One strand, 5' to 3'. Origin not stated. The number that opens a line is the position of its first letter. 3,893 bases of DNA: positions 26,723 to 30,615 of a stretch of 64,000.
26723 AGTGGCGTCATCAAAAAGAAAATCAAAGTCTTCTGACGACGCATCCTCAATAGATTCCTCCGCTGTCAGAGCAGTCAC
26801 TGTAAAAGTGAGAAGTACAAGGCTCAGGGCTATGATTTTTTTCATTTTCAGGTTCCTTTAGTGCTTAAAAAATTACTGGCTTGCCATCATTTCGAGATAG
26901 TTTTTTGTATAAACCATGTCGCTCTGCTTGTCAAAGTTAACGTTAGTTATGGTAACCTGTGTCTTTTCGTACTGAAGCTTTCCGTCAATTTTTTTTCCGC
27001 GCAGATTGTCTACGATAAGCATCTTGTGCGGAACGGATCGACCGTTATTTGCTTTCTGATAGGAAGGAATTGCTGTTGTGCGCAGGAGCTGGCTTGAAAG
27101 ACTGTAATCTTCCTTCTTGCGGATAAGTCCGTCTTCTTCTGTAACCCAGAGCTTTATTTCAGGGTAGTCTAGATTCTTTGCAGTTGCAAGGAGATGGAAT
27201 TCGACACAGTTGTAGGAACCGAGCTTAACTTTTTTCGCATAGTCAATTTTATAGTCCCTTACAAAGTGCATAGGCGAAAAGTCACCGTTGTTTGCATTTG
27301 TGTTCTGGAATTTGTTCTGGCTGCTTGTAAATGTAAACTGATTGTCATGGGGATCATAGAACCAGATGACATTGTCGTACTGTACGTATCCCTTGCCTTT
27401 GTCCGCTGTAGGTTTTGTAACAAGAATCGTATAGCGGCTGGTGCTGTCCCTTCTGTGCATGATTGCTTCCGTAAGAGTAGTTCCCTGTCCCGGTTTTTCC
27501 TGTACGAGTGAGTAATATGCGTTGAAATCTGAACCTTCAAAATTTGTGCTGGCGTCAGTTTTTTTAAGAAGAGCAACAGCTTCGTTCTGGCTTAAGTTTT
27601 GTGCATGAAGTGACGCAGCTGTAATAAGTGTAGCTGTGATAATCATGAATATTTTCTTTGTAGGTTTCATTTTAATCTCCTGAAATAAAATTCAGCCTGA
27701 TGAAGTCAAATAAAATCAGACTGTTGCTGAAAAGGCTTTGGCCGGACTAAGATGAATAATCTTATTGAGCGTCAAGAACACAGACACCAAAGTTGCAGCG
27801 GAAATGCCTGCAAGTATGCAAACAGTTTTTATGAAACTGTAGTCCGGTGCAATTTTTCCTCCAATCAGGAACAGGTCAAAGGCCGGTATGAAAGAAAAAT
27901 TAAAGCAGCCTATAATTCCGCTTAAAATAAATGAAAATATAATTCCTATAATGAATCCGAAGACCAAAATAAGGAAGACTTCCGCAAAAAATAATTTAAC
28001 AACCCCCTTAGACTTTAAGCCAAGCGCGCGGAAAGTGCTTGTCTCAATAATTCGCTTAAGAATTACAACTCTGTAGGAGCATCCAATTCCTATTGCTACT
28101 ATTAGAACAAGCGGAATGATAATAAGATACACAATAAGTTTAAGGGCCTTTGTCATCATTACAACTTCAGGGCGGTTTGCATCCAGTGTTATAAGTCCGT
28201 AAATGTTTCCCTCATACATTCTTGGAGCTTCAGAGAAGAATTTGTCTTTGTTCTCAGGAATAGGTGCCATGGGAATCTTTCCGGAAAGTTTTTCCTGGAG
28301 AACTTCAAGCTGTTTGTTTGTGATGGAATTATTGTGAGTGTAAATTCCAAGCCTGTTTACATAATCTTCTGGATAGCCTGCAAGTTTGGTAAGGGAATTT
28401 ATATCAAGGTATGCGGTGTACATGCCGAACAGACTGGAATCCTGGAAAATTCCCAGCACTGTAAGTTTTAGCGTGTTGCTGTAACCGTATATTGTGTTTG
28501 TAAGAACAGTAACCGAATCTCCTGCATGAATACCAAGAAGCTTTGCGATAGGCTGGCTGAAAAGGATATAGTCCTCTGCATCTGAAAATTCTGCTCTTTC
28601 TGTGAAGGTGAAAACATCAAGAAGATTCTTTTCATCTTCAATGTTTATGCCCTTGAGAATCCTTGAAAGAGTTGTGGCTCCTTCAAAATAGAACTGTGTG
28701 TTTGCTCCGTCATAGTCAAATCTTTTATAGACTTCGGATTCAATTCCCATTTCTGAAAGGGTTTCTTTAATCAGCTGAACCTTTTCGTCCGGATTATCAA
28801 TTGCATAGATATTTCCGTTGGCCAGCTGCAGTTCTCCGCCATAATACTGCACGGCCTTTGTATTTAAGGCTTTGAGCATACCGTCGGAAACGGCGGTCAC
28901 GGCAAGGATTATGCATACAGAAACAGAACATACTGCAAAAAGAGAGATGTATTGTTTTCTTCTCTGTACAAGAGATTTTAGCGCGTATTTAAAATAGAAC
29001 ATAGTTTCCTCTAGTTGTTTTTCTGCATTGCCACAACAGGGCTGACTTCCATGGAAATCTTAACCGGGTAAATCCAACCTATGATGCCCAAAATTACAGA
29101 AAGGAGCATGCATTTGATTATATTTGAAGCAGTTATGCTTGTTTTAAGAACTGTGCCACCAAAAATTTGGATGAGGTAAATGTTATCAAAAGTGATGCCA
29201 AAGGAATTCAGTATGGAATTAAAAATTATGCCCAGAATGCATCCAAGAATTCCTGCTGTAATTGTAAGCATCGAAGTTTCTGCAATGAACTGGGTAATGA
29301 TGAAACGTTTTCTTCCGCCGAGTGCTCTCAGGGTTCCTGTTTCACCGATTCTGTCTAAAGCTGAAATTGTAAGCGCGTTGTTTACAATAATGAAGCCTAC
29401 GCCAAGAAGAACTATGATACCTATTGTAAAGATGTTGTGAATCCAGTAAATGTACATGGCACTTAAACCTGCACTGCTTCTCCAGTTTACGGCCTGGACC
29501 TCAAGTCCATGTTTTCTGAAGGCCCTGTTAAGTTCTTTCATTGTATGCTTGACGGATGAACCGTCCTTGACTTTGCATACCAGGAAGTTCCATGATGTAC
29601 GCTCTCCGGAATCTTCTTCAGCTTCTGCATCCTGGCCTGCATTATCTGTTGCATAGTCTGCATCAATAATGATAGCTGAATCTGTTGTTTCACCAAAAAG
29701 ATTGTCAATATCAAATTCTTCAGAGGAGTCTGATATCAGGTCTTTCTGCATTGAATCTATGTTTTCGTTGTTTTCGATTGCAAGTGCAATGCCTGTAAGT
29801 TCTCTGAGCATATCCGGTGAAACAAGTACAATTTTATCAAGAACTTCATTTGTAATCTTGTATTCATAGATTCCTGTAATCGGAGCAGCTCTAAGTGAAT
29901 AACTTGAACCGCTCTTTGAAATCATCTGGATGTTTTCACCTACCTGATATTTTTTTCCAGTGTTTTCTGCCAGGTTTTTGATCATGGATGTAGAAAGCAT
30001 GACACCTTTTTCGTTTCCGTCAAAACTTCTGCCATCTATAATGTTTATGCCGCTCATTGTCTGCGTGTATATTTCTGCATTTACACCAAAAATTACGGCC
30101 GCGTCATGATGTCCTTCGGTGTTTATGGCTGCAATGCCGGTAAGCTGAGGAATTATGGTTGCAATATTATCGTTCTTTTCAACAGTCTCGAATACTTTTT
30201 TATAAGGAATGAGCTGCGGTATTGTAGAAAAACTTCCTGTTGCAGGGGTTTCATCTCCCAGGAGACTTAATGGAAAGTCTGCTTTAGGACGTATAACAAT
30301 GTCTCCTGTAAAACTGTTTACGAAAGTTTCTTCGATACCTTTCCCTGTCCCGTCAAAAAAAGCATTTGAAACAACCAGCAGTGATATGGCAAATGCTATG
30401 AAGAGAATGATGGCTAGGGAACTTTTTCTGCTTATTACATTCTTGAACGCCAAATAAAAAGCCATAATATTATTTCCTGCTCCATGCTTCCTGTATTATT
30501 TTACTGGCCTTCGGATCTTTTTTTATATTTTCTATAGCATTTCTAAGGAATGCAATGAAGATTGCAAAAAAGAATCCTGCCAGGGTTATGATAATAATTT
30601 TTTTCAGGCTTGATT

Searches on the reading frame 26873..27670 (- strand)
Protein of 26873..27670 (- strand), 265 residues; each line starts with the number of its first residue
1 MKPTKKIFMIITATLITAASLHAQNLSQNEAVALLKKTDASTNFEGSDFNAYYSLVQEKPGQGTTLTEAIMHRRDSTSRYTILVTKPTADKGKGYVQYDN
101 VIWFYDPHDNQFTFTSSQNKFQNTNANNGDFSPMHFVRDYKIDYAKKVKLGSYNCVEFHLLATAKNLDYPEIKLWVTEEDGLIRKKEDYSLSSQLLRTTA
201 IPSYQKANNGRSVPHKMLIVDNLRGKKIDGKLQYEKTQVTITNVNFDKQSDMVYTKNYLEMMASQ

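Call 69: search_protein_families(library=pfam, max_evalue=0.000001, proteins=[window:26873-27670:-])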
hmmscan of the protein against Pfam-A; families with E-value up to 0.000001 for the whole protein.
window:26873-27670:- (265 aa): 1 family
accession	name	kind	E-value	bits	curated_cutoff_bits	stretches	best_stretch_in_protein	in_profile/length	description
PF17131.11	LolA_like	-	1e-28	100.7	30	1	78-260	3-183/184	Outer membrane lipoprotein-sorting protein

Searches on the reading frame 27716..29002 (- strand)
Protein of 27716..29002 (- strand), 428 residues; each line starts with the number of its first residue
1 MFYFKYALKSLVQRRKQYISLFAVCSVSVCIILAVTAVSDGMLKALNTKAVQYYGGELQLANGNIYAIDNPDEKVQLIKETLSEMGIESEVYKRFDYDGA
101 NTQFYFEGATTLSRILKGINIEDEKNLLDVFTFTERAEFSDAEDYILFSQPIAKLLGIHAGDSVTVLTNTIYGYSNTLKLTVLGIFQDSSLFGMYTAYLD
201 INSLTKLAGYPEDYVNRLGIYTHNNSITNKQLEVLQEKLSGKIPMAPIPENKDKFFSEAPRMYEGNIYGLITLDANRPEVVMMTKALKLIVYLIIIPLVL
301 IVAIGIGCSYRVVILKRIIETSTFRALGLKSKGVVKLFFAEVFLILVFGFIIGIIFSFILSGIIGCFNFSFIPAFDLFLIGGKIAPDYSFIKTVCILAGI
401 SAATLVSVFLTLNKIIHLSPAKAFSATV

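Call 69: search_protein_families(library=pfam, max_evalue=0.000001, proteins=[window:27716-29002:-])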
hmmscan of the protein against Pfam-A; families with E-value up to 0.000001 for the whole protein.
window:27716-29002:- (428 aa): 1 family
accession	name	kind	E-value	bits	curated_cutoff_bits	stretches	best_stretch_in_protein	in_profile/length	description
PF02687.27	FtsX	-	1.5e-10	41.6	25.5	1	294-420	3-120/120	FtsX-like permease C-terminal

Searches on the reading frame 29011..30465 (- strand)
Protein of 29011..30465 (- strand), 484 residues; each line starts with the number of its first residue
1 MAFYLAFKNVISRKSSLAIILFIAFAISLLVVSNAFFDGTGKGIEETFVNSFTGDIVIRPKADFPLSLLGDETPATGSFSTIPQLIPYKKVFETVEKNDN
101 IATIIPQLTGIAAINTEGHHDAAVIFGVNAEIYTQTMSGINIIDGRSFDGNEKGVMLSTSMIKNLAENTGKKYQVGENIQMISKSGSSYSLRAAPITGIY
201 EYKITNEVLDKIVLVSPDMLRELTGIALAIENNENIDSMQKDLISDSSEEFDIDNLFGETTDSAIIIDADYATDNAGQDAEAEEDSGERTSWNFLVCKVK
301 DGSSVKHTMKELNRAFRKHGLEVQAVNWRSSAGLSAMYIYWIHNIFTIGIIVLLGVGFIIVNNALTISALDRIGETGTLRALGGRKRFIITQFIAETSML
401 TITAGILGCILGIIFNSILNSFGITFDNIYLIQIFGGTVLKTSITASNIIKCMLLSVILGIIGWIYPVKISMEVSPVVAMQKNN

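Call 69: search_protein_families(library=pfam, max_evalue=0.000001, proteins=[window:29011-30465:-])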
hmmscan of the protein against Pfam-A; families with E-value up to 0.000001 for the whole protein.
window:29011-30465:- (484 aa): 2 families
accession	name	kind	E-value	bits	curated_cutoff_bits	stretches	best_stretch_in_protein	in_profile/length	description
PF02687.27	FtsX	-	3.6e-12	46.8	25.5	1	349-473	3-117/120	FtsX-like permease C-terminal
PF12704.14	MacB_PCD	-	2.5e-10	41.4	27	1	17-243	2-204/207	MacB-like periplasmic core domain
